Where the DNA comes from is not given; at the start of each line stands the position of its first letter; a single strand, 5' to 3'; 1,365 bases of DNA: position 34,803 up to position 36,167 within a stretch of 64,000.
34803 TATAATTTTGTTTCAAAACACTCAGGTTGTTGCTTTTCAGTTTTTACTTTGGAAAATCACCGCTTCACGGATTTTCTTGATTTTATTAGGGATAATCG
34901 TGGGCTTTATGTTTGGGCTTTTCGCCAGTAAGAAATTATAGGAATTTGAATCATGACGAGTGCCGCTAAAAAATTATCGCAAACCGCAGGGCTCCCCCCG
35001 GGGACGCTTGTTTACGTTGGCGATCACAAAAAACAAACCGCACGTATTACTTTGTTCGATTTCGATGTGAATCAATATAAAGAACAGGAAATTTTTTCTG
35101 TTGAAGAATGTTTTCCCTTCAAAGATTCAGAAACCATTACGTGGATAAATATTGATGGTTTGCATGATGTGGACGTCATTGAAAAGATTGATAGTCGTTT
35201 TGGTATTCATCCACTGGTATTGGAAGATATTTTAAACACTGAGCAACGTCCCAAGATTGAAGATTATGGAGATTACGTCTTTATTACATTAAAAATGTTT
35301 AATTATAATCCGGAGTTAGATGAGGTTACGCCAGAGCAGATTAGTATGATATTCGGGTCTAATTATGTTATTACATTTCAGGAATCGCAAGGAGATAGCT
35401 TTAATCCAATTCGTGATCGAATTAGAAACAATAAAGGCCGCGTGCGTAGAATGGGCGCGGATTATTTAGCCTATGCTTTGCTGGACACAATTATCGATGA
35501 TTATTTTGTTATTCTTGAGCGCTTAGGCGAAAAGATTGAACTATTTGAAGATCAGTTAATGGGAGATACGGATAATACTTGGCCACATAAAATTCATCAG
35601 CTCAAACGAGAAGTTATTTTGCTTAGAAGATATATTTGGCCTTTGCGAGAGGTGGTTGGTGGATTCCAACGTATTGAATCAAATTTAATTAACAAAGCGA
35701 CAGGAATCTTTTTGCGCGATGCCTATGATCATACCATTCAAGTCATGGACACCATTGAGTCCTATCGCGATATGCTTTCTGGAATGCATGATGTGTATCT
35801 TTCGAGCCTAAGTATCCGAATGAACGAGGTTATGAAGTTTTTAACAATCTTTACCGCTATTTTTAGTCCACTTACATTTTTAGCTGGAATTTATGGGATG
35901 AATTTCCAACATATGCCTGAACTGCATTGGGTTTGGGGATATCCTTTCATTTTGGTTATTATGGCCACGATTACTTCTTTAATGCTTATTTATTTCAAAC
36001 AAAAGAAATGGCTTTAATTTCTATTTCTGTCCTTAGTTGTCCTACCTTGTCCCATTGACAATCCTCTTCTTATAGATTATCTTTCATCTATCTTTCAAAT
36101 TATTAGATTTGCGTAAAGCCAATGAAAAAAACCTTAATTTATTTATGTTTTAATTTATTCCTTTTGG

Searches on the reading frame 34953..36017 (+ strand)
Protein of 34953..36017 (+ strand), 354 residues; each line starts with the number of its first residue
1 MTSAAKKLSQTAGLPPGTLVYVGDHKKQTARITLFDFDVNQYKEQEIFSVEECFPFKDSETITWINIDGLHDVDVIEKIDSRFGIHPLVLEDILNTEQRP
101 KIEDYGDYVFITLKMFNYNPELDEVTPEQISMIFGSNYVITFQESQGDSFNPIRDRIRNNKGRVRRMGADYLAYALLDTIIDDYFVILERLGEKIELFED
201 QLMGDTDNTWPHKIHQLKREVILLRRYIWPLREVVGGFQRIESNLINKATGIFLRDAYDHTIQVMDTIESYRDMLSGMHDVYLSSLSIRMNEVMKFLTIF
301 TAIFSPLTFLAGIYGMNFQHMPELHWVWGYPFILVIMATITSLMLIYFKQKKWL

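Call 107: search_protein_families(library=pfam, proteins=[window:34953-36017:+], max_evalue=0.001)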
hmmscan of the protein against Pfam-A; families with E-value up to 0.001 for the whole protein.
window:34953-36017:+ (354 aa): 1 family
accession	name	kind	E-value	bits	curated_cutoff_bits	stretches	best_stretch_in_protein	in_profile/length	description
PF01544.23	CorA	-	1.7e-75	254.5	27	1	60-349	2-291/292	CorA-like Mg2+ transporter protein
